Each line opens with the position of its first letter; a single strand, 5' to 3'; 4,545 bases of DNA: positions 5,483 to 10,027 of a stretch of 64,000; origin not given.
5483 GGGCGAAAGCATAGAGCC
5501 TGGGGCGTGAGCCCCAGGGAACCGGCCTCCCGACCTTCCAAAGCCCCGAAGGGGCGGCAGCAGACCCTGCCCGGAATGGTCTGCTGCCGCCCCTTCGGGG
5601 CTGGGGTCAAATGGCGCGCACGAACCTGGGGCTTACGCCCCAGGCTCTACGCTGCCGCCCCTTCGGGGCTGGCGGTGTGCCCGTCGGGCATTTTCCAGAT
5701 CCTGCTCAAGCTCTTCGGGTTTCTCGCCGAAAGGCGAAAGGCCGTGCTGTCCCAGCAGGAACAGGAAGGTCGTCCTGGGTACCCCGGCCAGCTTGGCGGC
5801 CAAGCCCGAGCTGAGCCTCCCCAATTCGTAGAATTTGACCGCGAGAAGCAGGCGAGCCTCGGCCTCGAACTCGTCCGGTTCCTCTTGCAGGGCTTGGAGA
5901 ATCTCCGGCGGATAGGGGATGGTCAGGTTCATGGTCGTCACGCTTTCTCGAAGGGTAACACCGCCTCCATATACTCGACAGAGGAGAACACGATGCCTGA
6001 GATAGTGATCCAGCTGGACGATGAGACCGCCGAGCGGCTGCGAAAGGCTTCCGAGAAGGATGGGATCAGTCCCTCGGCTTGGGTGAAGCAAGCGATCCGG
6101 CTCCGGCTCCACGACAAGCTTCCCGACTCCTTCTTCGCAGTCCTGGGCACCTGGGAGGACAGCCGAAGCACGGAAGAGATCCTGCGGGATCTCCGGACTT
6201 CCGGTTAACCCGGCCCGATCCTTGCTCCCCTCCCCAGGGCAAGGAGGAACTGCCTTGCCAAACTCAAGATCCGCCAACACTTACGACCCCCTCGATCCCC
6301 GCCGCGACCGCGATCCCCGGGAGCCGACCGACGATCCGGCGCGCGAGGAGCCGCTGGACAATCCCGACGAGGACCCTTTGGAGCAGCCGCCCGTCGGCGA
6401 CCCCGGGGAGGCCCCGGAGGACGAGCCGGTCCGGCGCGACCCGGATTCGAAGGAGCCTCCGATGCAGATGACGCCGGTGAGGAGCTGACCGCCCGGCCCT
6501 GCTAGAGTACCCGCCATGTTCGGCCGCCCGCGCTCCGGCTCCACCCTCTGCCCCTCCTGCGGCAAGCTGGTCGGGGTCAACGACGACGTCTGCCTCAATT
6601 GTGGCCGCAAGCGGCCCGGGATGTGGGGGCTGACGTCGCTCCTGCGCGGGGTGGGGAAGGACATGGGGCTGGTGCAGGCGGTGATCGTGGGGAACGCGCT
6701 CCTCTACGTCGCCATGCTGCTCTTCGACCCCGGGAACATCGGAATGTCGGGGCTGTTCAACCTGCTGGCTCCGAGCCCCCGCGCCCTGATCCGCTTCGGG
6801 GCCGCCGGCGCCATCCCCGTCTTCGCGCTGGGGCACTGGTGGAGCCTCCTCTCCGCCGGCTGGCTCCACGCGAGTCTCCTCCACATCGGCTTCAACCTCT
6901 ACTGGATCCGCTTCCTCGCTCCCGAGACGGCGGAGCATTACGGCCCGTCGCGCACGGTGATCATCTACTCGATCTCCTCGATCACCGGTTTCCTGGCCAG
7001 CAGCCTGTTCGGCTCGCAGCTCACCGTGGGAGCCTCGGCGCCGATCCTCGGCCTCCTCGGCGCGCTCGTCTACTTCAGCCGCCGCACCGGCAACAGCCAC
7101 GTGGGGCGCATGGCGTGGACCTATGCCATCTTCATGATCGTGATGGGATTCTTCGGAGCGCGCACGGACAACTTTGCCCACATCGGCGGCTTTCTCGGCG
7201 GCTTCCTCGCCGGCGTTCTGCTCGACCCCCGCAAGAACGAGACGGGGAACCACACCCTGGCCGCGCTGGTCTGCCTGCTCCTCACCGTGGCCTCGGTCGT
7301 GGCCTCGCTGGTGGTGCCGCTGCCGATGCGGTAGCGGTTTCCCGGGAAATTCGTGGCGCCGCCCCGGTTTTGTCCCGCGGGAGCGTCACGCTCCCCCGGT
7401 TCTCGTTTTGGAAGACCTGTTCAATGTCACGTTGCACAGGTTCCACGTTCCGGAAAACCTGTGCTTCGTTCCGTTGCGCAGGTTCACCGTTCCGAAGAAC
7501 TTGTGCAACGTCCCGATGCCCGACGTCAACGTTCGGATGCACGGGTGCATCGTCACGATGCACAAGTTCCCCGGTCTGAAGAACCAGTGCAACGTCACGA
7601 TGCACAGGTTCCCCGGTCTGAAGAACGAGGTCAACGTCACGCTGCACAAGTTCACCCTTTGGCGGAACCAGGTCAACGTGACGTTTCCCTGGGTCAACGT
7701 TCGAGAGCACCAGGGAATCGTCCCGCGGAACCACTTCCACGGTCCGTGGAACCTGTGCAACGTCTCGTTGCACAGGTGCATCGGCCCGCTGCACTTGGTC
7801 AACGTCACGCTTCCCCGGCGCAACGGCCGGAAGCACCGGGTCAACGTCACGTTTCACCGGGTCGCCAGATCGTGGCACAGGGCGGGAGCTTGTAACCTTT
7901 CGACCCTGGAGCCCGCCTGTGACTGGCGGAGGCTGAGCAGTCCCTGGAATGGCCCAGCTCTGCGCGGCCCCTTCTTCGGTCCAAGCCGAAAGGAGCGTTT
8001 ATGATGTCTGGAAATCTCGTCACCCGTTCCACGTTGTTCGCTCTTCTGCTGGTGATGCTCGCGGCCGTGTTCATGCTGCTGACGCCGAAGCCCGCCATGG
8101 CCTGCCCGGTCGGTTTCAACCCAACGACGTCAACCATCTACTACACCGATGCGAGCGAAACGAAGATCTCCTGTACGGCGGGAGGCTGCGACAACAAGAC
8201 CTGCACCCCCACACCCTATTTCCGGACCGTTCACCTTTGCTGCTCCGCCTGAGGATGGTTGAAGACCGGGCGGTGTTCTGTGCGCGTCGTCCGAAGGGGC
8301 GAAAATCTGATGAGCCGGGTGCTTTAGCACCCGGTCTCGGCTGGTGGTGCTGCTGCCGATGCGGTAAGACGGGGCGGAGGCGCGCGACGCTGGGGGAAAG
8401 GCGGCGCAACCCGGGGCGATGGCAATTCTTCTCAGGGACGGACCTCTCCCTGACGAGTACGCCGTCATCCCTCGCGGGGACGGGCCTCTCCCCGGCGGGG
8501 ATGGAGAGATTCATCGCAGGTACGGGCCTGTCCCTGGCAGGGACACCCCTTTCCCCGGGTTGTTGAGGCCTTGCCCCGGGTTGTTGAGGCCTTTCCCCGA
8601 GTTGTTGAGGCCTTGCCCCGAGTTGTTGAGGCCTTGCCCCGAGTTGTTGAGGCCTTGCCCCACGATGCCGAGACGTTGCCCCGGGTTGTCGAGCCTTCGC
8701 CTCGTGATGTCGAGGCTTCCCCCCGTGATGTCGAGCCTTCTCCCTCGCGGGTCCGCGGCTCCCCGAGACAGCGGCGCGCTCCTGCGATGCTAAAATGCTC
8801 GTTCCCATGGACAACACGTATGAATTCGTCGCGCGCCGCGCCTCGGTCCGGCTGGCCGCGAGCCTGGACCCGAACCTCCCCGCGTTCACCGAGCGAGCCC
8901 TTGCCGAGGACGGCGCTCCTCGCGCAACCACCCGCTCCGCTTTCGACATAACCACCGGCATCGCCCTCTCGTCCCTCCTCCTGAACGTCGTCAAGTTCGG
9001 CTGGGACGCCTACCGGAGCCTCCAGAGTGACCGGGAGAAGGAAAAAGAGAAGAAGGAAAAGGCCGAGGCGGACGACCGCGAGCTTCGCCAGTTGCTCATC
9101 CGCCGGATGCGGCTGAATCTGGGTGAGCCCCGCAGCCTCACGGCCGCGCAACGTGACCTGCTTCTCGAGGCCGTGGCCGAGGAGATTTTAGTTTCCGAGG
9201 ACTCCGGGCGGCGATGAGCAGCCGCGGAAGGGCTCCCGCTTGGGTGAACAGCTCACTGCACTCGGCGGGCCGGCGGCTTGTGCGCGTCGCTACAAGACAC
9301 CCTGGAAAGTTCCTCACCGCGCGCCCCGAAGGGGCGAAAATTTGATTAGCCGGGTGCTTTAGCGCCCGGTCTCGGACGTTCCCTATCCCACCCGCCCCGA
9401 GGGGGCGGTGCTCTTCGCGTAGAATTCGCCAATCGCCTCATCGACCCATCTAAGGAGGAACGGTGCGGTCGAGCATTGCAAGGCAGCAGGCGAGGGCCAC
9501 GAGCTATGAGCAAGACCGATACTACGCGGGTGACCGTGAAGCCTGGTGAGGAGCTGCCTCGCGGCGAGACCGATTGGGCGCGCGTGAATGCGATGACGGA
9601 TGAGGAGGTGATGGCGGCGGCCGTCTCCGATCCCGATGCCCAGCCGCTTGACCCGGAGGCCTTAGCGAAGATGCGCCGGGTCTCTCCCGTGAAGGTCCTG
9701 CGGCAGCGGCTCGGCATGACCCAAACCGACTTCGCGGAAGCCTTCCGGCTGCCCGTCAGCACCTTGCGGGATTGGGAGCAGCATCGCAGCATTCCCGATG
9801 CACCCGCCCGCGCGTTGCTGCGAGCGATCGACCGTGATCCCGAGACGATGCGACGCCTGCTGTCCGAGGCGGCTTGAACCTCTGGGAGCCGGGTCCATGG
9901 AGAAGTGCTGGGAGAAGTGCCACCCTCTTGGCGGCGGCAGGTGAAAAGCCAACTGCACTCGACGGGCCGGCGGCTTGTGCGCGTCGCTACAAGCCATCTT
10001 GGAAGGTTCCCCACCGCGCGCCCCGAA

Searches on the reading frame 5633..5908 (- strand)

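Call 30: search_protein_families(library=pfam, proteins=[window:5633-5908:-], max_evalue=0.01)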
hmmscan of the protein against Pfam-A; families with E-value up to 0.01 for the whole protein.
window:5633-5908:- (91 aa): 1 family
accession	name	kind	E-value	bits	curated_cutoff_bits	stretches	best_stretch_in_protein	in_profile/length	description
PF03683.19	UPF0175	-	3.4e-23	81.5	27.9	1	2-73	4-75/75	Uncharacterised protein family (UPF0175)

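Call 96: search_protein_families(library=padloc, proteins=[window:5633-5908:-], max_evalue=0.001)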
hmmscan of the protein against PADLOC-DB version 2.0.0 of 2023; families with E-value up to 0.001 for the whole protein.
window:5633-5908:- (91 aa): 1 family
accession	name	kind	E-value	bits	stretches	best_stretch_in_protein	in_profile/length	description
PDLC05076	PDC-S70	-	5.3e-06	24.6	1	23-75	32-86/94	-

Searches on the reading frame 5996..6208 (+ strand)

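Call 30: search_protein_families(library=pfam, proteins=[window:5996-6208:+], max_evalue=0.01)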
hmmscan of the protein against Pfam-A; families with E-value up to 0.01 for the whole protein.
window:5996-6208:+ (70 aa): 1 family
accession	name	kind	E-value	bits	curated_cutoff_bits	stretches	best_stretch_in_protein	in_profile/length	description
PF01402.27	RHH_1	-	6.3e-05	23.2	20.5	1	5-38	4-37/39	Ribbon-helix-helix protein, copG family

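Call 96: search_protein_families(library=padloc, proteins=[window:5996-6208:+], max_evalue=0.001)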
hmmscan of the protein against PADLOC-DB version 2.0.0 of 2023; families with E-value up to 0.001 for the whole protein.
window:5996-6208:+ (70 aa): 0 families

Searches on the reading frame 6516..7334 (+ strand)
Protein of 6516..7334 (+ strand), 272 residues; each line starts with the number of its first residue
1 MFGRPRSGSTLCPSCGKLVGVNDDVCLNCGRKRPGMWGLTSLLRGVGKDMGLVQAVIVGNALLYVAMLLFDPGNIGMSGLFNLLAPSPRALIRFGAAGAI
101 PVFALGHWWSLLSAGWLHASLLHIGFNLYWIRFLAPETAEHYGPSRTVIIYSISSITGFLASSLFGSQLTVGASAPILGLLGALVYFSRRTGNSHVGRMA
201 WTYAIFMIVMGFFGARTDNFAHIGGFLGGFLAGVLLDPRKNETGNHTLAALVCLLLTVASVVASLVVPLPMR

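Call 30: search_protein_families(library=pfam, proteins=[window:6516-7334:+], max_evalue=0.01)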
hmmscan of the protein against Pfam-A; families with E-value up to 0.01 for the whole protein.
window:6516-7334:+ (272 aa): 2 families
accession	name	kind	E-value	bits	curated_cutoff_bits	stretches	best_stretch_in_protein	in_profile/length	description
PF01694.28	Rhomboid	-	5e-25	88.8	22.6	1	106-236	2-140/143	Rhomboid domain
PF13240.11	Zn_Ribbon_1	-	0.0086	16.3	25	0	12-32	2-22/23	zinc-ribbon domain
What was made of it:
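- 6516..7334 (+): Rhomboid protease gene. This is the conserved left flank of the hotspot. Pfam Rhomboid, E 5e-25 (call 30).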

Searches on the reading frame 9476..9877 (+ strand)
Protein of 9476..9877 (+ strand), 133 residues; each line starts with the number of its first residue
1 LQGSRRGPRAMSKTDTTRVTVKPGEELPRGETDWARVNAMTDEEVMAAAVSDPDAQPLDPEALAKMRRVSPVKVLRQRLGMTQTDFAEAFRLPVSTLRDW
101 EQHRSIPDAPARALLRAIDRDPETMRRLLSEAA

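Call 30: search_protein_families(library=pfam, proteins=[window:9476-9877:+], max_evalue=0.01)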
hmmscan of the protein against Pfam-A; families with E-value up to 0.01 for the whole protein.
window:9476-9877:+ (133 aa): 4 families
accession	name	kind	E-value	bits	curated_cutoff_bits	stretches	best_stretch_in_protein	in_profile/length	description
PF01381.28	HTH_3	-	3.9e-06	27.2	23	1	73-111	2-41/55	Helix-turn-helix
PF13560.12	HTH_31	-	4.9e-06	27.2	27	1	73-128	7-64/64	Helix-turn-helix domain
PF15731.11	MqsA_antitoxin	-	0.0015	19.1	30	1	66-126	68-128/131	Antitoxin component of bacterial toxin-antitoxin system, MqsA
PF20432.4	Xre-like-HTH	-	0.0049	17.6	25.8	0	72-99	15-42/63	Antitoxin Xre-like helix-turn-helix domain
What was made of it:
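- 9476..9877 (+): HTH_3/MqsA-like small gene, convergent with the kinase and bracketed by the two 177-nt repeats. It is a neighbour, not a partner. Pfam (call 30).
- Checked: An HTH_3/MqsA-like gene lies at 9476-9877 (call 30).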

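Call 96: search_protein_families(library=padloc, proteins=[window:9476-9877:+], max_evalue=0.001)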
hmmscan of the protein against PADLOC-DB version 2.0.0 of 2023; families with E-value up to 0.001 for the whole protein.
window:9476-9877:+ (133 aa): 0 families
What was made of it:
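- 9476..9877 (+): No PADLOC hit (call 96).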
